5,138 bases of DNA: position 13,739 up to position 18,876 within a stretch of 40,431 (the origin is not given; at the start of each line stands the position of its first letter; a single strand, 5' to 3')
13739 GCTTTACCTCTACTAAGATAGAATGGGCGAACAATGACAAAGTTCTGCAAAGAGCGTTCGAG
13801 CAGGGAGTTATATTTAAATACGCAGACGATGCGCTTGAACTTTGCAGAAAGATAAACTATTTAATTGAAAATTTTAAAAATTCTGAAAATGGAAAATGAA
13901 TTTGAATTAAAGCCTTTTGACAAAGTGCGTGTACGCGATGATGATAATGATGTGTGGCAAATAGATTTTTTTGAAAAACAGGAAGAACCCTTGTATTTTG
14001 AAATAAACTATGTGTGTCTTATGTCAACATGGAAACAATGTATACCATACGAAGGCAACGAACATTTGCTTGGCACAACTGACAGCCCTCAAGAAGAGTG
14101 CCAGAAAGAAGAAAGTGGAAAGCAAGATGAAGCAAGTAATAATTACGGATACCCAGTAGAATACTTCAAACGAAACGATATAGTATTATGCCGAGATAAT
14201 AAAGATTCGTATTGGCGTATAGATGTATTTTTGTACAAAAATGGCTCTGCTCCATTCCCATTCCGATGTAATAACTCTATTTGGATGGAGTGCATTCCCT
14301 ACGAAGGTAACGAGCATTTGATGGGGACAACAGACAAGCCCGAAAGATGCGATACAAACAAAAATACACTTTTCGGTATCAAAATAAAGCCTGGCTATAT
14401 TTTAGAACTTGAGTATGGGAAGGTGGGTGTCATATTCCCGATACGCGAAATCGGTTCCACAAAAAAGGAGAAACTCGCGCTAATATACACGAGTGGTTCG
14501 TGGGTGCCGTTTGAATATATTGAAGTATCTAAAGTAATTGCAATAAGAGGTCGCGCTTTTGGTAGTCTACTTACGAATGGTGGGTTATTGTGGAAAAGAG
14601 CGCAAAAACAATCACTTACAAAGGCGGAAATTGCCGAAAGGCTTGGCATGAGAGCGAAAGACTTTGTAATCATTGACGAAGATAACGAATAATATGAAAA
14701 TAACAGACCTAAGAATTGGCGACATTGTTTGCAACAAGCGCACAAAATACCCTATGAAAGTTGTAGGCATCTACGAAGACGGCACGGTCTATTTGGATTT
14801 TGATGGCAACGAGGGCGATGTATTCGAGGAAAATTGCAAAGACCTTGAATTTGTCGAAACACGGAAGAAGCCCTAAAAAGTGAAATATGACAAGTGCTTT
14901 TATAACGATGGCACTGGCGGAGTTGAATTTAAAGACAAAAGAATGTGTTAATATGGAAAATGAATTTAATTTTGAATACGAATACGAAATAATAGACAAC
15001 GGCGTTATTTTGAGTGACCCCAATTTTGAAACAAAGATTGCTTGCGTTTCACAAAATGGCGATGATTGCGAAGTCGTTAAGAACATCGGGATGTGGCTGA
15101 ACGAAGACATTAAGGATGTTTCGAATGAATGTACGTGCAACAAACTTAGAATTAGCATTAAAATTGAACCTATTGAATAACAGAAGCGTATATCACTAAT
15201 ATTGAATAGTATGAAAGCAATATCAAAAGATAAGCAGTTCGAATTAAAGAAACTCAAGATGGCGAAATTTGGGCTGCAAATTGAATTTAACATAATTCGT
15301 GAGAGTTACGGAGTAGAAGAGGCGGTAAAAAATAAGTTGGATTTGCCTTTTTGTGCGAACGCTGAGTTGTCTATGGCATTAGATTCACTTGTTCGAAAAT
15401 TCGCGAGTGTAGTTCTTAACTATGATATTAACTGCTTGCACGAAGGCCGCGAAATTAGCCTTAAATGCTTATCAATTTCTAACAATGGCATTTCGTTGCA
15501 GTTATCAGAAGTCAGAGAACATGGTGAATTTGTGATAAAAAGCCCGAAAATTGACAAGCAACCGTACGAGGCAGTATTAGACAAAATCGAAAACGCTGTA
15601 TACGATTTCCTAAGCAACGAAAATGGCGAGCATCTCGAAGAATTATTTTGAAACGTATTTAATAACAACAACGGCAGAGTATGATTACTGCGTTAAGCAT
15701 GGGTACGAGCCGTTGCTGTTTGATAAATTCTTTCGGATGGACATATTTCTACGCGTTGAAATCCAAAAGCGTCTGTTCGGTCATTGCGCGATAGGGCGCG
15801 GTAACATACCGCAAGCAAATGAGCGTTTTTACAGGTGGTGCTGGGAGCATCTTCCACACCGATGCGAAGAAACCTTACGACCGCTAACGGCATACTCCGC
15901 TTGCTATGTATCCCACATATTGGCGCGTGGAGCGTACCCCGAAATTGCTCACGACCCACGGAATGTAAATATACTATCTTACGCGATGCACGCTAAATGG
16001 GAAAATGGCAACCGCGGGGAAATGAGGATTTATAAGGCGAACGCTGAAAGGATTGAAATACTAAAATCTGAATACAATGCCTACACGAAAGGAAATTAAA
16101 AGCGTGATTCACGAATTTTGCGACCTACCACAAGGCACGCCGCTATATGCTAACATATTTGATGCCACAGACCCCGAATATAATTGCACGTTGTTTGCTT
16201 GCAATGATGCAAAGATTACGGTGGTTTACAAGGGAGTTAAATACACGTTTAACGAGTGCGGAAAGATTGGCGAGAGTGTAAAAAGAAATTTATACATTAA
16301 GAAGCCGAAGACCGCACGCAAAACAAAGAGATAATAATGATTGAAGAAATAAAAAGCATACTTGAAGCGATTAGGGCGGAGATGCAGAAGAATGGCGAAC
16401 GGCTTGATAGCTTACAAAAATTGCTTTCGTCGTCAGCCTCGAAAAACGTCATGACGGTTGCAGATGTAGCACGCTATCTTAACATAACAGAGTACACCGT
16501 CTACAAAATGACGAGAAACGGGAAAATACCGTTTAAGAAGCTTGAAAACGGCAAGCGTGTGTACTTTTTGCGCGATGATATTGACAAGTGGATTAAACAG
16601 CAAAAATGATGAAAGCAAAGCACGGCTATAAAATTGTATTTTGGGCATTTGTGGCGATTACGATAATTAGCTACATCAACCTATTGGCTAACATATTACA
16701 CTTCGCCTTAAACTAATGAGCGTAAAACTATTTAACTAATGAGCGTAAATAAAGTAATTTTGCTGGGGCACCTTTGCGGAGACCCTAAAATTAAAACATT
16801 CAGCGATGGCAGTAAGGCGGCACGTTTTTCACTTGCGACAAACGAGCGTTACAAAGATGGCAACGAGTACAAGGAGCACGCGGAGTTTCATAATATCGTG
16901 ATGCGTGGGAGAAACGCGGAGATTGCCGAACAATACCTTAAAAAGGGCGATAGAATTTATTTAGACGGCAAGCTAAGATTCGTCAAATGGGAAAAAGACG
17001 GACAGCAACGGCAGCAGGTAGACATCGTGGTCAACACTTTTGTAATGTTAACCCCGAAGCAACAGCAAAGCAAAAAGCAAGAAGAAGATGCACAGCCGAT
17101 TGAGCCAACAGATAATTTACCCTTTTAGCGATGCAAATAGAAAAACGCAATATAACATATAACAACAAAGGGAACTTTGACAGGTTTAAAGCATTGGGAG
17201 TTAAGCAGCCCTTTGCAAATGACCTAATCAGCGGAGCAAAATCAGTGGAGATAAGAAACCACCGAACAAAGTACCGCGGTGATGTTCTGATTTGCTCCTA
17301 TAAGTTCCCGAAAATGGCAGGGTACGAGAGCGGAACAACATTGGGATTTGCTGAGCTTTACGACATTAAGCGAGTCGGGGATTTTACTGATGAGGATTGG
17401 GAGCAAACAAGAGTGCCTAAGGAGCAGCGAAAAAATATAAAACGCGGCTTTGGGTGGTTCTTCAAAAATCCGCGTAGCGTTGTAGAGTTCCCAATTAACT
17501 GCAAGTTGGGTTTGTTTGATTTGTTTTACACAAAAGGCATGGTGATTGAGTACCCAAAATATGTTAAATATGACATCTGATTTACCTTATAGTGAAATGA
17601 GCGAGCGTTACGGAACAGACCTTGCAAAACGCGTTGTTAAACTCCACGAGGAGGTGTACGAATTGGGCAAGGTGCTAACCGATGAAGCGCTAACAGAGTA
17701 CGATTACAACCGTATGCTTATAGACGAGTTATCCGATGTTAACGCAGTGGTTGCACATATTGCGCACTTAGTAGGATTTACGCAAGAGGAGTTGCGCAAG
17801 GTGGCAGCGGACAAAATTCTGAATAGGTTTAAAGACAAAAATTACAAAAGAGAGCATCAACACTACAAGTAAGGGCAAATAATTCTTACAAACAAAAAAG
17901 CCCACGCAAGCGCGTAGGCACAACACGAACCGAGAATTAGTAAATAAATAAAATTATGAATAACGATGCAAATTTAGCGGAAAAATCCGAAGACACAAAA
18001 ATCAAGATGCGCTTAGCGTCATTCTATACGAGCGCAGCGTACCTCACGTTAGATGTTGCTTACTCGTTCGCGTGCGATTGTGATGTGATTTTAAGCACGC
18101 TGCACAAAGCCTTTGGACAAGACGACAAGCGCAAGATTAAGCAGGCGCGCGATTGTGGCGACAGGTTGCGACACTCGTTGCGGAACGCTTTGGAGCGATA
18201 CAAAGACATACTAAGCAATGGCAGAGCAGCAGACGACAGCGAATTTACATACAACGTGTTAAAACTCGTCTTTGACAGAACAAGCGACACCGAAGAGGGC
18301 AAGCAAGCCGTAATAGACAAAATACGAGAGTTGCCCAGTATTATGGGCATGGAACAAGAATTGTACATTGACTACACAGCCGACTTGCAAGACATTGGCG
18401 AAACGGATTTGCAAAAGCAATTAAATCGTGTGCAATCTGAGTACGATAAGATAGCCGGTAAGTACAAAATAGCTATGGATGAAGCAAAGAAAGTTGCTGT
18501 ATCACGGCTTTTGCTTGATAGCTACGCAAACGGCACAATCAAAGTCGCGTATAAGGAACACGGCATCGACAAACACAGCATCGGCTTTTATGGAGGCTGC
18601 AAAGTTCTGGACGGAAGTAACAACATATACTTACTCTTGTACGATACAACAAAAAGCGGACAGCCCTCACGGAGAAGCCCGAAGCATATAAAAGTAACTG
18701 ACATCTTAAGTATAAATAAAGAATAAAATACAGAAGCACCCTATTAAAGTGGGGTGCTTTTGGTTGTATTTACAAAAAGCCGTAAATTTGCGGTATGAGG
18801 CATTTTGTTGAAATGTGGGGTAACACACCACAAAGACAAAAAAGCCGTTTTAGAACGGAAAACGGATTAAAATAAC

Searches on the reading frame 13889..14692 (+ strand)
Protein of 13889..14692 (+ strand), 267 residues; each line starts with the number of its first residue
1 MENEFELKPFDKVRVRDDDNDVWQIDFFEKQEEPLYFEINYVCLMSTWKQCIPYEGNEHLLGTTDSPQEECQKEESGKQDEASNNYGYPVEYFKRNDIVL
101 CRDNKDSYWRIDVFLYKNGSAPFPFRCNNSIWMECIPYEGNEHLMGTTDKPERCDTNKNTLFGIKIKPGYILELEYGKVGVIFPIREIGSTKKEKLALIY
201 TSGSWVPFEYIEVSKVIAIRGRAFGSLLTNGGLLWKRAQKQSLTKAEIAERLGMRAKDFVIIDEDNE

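Call 54: search_protein_families(library=phrogs, proteins=[window:13889-14692:+], max_evalue=0.001)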
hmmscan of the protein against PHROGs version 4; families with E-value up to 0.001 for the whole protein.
window:13889-14692:+ (267 aa): 0 families

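Call 56: search_protein_families(library=ncbifam, proteins=[window:13889-14692:+], max_evalue=0.1)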
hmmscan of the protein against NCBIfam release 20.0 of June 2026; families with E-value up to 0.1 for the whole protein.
window:13889-14692:+ (267 aa): 2 families
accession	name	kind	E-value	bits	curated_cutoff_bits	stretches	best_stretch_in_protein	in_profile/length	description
NF008899.0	PRK12266.1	equivalog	0.035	12.6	360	0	51-94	264-307/508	glycerol-3-phosphate dehydrogenase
NF009906.0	PRK13369.1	equivalog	0.084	11.4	352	0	52-86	264-298/502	glycerol-3-phosphate dehydrogenase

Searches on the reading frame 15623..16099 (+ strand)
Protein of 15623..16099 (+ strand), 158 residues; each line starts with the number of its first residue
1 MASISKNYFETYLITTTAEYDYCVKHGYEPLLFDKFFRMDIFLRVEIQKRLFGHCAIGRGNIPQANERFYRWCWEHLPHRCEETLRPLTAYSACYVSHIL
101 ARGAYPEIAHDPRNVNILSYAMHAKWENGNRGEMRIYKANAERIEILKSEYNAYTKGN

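Call 54: search_protein_families(library=phrogs, proteins=[window:15623-16099:+], max_evalue=0.001)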
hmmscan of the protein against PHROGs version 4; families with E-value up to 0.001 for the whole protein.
window:15623-16099:+ (158 aa): 2 families
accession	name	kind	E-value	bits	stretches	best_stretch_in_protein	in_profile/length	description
phrog_20279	-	unknown function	9.3e-09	36.4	1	64-143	70-157/162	-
phrog_144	-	DNA, RNA and nucleotide metabolism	4.3e-07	30.8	1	65-146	71-152/175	HNH endonuclease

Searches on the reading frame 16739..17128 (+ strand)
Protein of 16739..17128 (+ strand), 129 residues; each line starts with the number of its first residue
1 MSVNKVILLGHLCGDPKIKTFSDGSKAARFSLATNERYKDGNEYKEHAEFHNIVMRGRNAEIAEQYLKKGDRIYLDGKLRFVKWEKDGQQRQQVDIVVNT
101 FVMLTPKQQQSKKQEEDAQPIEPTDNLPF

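Call 54: search_protein_families(library=phrogs, proteins=[window:16739-17128:+], max_evalue=0.001)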
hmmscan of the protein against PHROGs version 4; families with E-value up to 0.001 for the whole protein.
window:16739-17128:+ (129 aa): 2 families
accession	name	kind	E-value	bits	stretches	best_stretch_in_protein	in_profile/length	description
phrog_44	-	DNA, RNA and nucleotide metabolism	2.4e-38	133.5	1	1-129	85-228/271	single strand DNA binding protein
phrog_25370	-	unknown function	0.00022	21.9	1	3-46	2-45/48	-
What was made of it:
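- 16739..17128 (+): Single-strand DNA binding protein. phrog_44 (call 54).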

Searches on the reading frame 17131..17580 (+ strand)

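Call 54: search_protein_families(library=phrogs, proteins=[window:17131-17580:+], max_evalue=0.001)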
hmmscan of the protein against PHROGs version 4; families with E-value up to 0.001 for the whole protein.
window:17131-17580:+ (149 aa): 1 family
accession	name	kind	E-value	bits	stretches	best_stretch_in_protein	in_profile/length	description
phrog_3193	-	unknown function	2.3e-19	71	1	11-131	77-206/269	-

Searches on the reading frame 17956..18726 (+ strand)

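Call 54: search_protein_families(library=phrogs, proteins=[window:17956-18726:+], max_evalue=0.001)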
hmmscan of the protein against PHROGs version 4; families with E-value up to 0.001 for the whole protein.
window:17956-18726:+ (256 aa): 0 families

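Call 56: search_protein_families(library=ncbifam, proteins=[window:17956-18726:+], max_evalue=0.1)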
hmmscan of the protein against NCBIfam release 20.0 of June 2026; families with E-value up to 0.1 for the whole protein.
window:17956-18726:+ (256 aa): 2 families
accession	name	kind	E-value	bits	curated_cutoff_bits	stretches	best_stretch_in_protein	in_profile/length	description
TIGR03700.1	mena_SCO4494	equivalog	0.036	13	434.55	1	163-228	251-314/351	aminofutalosine synthase MqnE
TIGR02170.1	thyX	equivalog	0.055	13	87.9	0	51-96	111-153/211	FAD-dependent thymidylate synthase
